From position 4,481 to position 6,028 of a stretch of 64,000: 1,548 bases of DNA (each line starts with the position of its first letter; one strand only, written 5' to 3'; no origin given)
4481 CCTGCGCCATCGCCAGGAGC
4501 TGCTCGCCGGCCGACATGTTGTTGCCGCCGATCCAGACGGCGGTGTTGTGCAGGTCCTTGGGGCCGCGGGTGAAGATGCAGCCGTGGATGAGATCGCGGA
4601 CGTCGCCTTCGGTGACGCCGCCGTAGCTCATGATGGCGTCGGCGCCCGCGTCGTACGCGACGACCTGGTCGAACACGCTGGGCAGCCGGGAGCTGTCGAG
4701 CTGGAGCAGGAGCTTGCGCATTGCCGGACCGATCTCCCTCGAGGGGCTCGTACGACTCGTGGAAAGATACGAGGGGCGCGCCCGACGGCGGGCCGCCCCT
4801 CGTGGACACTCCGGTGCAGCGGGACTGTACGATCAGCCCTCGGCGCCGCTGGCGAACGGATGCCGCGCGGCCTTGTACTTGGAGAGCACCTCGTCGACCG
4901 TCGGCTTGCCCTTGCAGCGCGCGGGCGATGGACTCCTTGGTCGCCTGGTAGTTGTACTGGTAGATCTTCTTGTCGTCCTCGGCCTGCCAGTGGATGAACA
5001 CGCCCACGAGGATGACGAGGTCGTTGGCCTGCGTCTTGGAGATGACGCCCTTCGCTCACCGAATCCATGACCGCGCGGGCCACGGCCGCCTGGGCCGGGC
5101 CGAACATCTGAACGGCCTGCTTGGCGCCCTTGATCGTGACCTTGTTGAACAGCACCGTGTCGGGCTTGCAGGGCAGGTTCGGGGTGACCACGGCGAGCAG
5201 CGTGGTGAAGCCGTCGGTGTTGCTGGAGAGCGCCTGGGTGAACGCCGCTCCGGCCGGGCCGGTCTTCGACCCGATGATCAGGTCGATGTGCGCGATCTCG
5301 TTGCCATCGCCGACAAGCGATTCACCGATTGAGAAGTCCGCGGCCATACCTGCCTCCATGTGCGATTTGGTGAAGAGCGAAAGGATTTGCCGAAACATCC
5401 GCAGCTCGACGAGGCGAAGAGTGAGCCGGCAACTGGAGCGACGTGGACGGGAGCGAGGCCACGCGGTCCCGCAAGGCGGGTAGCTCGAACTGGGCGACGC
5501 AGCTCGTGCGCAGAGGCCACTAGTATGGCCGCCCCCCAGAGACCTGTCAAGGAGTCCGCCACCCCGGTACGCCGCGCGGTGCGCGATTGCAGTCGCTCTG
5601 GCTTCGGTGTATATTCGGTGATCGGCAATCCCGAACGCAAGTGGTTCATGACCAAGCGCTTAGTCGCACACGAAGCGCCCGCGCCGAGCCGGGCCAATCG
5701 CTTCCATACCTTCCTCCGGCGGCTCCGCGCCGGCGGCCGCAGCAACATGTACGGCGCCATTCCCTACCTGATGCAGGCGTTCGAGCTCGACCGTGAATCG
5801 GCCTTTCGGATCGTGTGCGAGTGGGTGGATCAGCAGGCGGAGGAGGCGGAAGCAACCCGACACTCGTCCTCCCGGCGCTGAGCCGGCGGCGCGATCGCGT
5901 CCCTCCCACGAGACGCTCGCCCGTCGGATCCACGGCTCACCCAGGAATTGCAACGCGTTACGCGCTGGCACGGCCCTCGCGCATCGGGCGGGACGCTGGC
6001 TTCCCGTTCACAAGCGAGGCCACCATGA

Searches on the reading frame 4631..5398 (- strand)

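Call 13: search_protein_families(library=pfam, proteins=[window:4631-5398:-], max_evalue=0.01)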
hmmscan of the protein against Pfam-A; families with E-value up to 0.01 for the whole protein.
window:4631-5398:- (256 aa): 1 family
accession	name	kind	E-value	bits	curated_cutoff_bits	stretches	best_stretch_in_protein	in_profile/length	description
PF08714.17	Fae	-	1.4e-39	136.1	27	1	24-118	1-95/159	Formaldehyde-activating enzyme (Fae)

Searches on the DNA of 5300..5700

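Call 79: search_rna_families(source=window, start=5300, end=5700, threshold=evalue, max_evalue=1)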
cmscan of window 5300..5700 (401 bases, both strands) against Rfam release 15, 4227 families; matches with E-value up to 1: 0.
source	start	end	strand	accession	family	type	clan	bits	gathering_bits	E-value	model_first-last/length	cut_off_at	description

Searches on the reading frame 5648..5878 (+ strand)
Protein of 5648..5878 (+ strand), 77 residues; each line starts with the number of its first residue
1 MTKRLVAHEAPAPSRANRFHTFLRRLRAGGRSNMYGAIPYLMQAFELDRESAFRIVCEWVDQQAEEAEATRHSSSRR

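Call 13: search_protein_families(library=pfam, proteins=[window:5648-5878:+], max_evalue=0.01)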
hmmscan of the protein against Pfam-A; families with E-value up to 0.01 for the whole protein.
window:5648-5878:+ (77 aa): 0 families

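Call 56: search_protein_families(library=pfam, proteins=[window:5648-5878:+], max_evalue=0.01)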
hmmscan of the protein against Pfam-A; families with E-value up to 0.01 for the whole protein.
seq(77 aa): 0 families

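Call 63: find_homologous_proteins(query=window:5648-5878:+, max_evalue=0.001)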
Query seq(77 aa) (77 aa): 427 proteins with E <= 0.001 among 428 candidates; the best 120 are listed.
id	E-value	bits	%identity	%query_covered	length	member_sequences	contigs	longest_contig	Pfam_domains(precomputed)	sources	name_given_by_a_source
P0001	1.9e-43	163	100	100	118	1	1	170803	-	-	-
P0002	2.9e-34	134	87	100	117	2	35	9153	-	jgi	jgi:hypothetical protein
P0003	2.9e-34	134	87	100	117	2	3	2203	-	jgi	jgi:hypothetical protein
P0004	2.9e-34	134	87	100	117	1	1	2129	-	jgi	jgi:hypothetical protein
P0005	1.0e-33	132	84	100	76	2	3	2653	-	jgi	jgi:hypothetical protein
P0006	4.7e-31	124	82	99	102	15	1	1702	-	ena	-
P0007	5.7e-31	123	81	100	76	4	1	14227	-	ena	-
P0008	2.2e-30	121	81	99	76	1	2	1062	-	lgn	-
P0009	8.4e-30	120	79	99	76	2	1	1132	-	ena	-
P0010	8.8e-30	120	78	99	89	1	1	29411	-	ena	-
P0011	1.1e-29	119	79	99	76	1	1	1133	-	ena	-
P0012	5.5e-29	117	76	99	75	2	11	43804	-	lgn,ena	-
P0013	1.0e-28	116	79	100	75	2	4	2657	-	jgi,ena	jgi:hypothetical protein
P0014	1.2e-28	116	78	100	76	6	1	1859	-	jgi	jgi:hypothetical protein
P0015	2.9e-28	115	78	100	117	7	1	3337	-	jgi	jgi:hypothetical protein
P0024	3.2e-25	105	60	100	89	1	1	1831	-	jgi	jgi:hypothetical protein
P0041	2.2e-24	102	73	82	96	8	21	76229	-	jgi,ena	jgi:hypothetical protein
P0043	2.3e-24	102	66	96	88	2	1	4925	-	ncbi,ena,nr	ncbi:MAG TPA: hypothetical protein VFF65_11940 [Phycisphaerales bacterium]|nr:hypothetical protein [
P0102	3.1e-23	99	69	91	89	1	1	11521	-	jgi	jgi:hypothetical protein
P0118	6.0e-23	98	59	88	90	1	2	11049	-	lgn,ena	-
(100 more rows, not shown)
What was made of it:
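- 5648..5881 (+): 77-aa gene of an uncharacterised family (invariant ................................, with a basic N-terminal tail). 427 homologues (call 63).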

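Call 64: find_encoding_contigs(protein=P0041, flank=2500, max_places=8)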
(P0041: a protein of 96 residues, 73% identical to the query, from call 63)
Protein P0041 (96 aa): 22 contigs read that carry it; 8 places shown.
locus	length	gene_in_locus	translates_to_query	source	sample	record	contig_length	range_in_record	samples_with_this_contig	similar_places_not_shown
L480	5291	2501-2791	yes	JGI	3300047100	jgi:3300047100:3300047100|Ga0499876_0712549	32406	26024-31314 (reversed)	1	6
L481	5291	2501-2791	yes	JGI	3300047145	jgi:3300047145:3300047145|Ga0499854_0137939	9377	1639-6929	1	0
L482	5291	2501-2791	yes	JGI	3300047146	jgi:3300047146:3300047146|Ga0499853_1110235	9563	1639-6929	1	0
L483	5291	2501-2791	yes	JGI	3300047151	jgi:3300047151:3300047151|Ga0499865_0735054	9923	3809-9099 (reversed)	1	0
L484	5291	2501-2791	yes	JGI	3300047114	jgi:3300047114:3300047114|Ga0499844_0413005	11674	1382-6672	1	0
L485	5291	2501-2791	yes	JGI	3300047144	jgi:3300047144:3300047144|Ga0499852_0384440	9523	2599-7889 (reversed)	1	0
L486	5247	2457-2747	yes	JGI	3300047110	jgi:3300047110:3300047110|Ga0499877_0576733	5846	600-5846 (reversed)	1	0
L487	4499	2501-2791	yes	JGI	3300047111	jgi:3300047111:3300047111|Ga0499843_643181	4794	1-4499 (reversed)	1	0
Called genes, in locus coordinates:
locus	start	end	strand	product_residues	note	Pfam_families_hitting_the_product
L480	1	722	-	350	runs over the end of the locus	PF07318:DUF1464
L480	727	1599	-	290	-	PF09176:Mpt_N, PF03435:Sacchrp_dh_NADP (faint)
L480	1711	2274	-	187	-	PF08714:Fae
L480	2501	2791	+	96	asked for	-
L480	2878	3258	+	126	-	-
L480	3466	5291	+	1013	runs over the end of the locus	PF07676:PD40 (faint), PF26549:Tricorn_N, PF26550:Tricorn_2nd, PF26549:Tricorn_N (weak), PF01103:Omp85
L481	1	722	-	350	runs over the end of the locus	PF07318:DUF1464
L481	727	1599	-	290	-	PF09176:Mpt_N, PF03435:Sacchrp_dh_NADP (faint)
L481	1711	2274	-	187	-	PF08714:Fae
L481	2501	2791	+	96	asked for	-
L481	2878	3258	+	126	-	-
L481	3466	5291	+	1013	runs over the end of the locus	PF07676:PD40 (faint), PF26549:Tricorn_N, PF26550:Tricorn_2nd, PF26549:Tricorn_N (weak), PF01103:Omp85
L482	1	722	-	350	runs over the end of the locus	PF07318:DUF1464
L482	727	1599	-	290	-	PF09176:Mpt_N, PF03435:Sacchrp_dh_NADP (faint)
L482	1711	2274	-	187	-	PF08714:Fae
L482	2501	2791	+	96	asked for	-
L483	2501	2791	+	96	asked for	-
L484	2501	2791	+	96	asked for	-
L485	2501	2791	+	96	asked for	-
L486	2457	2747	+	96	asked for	-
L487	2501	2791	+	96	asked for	-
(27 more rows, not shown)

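Call 65: find_encoding_contigs(protein=P0012, flank=2500, max_places=6)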
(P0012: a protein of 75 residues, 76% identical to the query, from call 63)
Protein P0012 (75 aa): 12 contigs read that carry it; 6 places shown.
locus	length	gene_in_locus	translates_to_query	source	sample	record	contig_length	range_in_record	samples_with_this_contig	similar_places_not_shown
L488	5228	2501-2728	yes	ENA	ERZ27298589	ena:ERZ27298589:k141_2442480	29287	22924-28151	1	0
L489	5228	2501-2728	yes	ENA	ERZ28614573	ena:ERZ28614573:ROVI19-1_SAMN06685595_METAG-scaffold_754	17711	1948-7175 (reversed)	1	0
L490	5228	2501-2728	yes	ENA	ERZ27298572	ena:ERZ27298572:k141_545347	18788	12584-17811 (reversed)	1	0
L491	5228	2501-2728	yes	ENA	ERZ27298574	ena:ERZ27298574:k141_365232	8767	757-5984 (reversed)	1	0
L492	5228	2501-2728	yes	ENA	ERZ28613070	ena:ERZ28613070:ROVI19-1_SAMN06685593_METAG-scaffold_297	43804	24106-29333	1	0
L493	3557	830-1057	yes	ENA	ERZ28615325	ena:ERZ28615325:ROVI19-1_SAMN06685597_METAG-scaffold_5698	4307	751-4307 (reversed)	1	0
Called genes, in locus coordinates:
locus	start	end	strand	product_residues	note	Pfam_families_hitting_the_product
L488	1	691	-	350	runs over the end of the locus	PF07318:DUF1464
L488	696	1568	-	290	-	PF09176:Mpt_N, PF03435:Sacchrp_dh_NADP (weak)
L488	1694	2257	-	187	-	PF08714:Fae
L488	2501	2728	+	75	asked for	-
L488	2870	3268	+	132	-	-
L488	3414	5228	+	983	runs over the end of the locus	?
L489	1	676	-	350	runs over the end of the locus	PF07318:DUF1464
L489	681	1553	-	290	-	PF09176:Mpt_N, PF03435:Sacchrp_dh_NADP (weak)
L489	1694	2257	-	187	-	PF08714:Fae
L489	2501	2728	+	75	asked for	-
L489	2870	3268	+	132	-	-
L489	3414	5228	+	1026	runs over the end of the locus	PF07676:PD40 (faint), PF26550:Tricorn_2nd, PF26549:Tricorn_N, PF01103:Omp85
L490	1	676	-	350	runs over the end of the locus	PF07318:DUF1464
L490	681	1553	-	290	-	PF09176:Mpt_N, PF03435:Sacchrp_dh_NADP (weak)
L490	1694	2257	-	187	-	PF08714:Fae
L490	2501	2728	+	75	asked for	-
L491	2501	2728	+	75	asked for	-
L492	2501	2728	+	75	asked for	-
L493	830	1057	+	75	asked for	-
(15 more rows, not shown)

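Call 69: search_protein_families(library=ncbifam, proteins=[window:5648-5878:+, P0024], max_evalue=0.01)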
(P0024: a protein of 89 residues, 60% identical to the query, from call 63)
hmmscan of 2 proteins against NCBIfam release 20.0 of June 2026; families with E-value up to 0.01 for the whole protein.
window:5648-5878:+ (77 aa): 0 families

P0024 (89 aa): 0 families

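Call 72: predict_structure(alignment_id=A4)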
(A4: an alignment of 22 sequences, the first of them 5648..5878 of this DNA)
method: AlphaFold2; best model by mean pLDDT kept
length: 77 residues; sequences in the alignment: 22
mean_pLDDT: 72.0   pTM: 0.55
mean pLDDT of the five models: 72.0, 69.3, 68.3, 67.3, 64.3
residues with pLDDT >= 90: 3; 70-90: 43; 50-70: 21; < 50: 10
segments of 3 or more residues with pLDDT < 50: 7-9, 73-77
pLDDT, mean of each block of 10 residues (from residue 1): 50 65 81 77 89 88 71 48
secondary structure, 60 per line:
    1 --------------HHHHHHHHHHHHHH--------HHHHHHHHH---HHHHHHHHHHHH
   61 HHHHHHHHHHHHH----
elements in order: H15-28 H37-45 H49-73

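Call 74: fold_search(model_id=the predicted structure, library=pdb)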
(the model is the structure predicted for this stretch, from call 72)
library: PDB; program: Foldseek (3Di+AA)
matches with E <= 10: 75; with E <= 0.001: 0
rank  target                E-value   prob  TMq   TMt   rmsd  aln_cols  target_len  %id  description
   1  1k61_C                3.2e+00  0.35  0.42  0.54   3.7        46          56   13  MATALPHA2 HOMEODOMAIN BOUND TO DNA (released 2002-12-11)
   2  5v1v_A                4.1e+00  0.69  0.57  0.51   1.0        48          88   12  TbiB1 in Complex with the TbiA(alpha) Leader Peptide (released 2018-09-05)
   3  6jx3_B                4.1e+00  0.47  0.52  0.48   2.0        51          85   22  Lasso peptide synthetase B1 complexed with the leader peptide (released 2019-06-26)
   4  5v1u_D                4.1e+00  0.44  0.54  0.50   2.3        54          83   11  TbiB1 in Complex with the TbiA(beta) Leader Peptide (released 2018-09-05)
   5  2mh2_MODEL_1_A        4.1e+00  0.25  0.44  0.51   2.6        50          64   22  Structural insights into the DNA recognition and protein interaction domains reveal fundamental homologous DNA (released 2014-04-16)
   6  1ryk_MODEL_1_A        4.1e+00  0.21  0.38  0.43  10.2        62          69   10  Solution NMR Structure Protein yjbJ from Escherichia coli. Northeast Structural Genomics Consortium Target ET9 (released 2004-02-24)
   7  3go5                  4.3e+00  0.15  0.37  0.13   3.7        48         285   12  Crystal structure of a multidomain protein with nucleic acid binding domains (sp_0946) from streptococcus pneumoniae tig (released 2009-04-07)
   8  5v1u_C                4.6e+00  0.33  0.50  0.46   2.5        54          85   13  TbiB1 in Complex with the TbiA(beta) Leader Peptide (released 2018-09-05)
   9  4jmk_A                4.6e+00  0.21  0.37  0.19   7.9        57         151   14  Structure of dusp8 (released 2014-02-26)
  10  1mnm_C                4.6e+00  0.20  0.45  0.45  11.0        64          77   16  YEAST MATALPHA2/MCM1/DNA TERNARY TRANSCRIPTION COMPLEX CRYSTAL STRUCTURE (released 1998-03-18)
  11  7vtb                  4.6e+00  0.10  0.32  0.11   9.9        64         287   16  Partially closed conformation of talaropentaene synthase cyclase domain (released 2022-06-08)
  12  1k61_B                4.9e+00  0.21  0.40  0.49   3.8        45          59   13  MATALPHA2 HOMEODOMAIN BOUND TO DNA (released 2002-12-11)
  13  2dms_MODEL_1_A        4.9e+00  0.12  0.42  0.41  10.8        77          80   13  Solution structure of the homeobox domain of Homeobox protein OTX2 (released 2006-10-24)
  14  7rua_D                4.9e+00  0.06  0.25  0.20  13.2        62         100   14  Metazoan pre-targeting GET complex (cBUGG-out) (released 2021-12-15)
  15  9loa_B                5.2e+00  0.28  0.47  0.45   2.4        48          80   10  Structural insights into the tumor suppressor ZMYND11 reveal diverse recognition mechanisms (released 2026-01-21)
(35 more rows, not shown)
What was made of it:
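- The fold matches have E > 3 (call 74).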

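Call 75: find_encoding_contigs(protein=P0102, flank=3000, max_places=3)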
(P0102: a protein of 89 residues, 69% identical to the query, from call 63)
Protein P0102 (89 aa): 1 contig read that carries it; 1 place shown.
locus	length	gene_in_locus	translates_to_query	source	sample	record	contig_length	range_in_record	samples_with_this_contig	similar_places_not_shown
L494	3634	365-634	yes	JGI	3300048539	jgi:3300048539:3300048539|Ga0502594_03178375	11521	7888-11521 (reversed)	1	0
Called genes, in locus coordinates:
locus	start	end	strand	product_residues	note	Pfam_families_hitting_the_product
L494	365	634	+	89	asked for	-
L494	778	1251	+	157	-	-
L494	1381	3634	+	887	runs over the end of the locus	-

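Call 76: find_encoding_contigs(protein=P0118, flank=3000, max_places=3)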
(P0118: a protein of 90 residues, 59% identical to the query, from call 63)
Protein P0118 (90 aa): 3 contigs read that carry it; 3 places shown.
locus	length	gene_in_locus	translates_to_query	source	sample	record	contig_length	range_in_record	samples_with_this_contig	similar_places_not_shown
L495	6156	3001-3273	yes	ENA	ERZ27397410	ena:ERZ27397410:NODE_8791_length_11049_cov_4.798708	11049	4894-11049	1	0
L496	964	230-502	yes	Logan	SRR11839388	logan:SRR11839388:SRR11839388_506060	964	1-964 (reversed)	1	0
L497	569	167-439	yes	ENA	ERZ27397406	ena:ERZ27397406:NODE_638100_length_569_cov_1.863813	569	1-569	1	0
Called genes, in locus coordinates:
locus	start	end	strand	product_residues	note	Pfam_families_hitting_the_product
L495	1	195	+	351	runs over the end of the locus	PF01968:Hydantoinase_A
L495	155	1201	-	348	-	PF07318:DUF1464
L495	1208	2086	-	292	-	PF09176:Mpt_N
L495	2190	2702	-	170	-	PF08714:Fae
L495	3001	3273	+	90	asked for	-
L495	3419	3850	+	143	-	-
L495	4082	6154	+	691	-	?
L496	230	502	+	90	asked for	-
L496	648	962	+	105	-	?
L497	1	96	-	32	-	?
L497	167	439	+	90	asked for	-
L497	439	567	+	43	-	?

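Call 77: find_encoding_contigs(protein=P0043, flank=3000, max_places=3)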
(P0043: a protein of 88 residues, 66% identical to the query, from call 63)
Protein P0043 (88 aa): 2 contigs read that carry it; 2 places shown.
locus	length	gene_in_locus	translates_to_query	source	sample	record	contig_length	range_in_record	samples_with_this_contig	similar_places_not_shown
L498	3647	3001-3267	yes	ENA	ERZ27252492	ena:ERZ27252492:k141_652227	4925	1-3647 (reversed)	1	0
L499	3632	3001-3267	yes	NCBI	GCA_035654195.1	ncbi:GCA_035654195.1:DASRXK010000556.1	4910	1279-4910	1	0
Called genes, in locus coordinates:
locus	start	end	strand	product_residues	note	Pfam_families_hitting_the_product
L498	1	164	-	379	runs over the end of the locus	PF02655:ATP-grasp_3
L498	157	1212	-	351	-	PF07318:DUF1464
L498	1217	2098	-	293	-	PF09176:Mpt_N, PF03435:Sacchrp_dh_NADP (weak)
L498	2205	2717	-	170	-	PF08714:Fae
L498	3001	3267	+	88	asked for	-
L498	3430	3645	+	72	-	?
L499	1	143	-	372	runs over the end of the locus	PF02655:ATP-grasp_3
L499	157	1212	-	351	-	PF07318:DUF1464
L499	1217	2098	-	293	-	PF09176:Mpt_N, PF03435:Sacchrp_dh_NADP (weak)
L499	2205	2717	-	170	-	PF08714:Fae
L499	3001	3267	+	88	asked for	-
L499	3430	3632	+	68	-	?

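Call 85: search_protein_families(library=phrogs, proteins=[window:5648-5878:+, P0024], max_evalue=0.1)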
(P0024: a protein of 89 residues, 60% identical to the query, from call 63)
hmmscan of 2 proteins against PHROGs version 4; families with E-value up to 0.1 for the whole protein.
window:5648-5878:+ (77 aa): 1 family
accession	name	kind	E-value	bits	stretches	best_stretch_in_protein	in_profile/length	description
phrog_12084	-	unknown function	0.089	14.2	0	46-71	62-87/91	-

P0024 (89 aa): 0 families

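Call 86: search_solved_structures(query=A4, max_evalue=1)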
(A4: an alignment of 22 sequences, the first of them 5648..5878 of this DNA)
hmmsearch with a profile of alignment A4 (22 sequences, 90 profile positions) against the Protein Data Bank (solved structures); distinct sequences matched with E-value up to 1: 1.
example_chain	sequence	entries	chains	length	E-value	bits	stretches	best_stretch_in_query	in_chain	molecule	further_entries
3mx9_A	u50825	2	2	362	0.14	15.4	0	65-88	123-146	Protein scV3V2(G19S) | scV3V2(G19S)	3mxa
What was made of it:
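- Tried and rejected: Family, PDB and fold searches for the 77-aa protein: nothing significant (calls 13, 69, 74, 85, 86).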
